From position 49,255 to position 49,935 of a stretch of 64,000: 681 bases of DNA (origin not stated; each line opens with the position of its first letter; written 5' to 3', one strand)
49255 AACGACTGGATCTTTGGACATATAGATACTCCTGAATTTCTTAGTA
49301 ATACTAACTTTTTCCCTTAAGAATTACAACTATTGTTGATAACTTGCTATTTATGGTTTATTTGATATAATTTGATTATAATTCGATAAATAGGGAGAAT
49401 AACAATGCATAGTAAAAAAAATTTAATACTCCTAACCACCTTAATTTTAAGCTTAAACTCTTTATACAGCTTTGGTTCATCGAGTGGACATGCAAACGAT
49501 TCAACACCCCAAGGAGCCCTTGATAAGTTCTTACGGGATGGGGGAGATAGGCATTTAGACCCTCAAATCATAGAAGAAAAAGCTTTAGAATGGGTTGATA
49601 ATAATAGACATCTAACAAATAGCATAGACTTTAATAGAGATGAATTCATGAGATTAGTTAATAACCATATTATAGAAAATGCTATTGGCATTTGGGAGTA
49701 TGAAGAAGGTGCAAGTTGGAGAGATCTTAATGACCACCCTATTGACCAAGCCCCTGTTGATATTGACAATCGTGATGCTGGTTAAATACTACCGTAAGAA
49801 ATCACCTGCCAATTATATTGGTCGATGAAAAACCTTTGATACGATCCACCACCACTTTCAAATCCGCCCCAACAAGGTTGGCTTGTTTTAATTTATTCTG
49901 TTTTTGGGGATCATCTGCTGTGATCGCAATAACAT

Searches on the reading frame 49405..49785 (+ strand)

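Call 55: search_protein_families(library=pfam, proteins=[window:49405-49785:+], max_evalue=1)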
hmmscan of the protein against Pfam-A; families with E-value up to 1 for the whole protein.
window:49405-49785:+ (126 aa): 1 family
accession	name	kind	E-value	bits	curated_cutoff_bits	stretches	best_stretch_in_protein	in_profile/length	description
PF14510.11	ABC_trans_N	-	0.13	13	25.4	1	31-73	16-54/89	ABC-transporter N-terminal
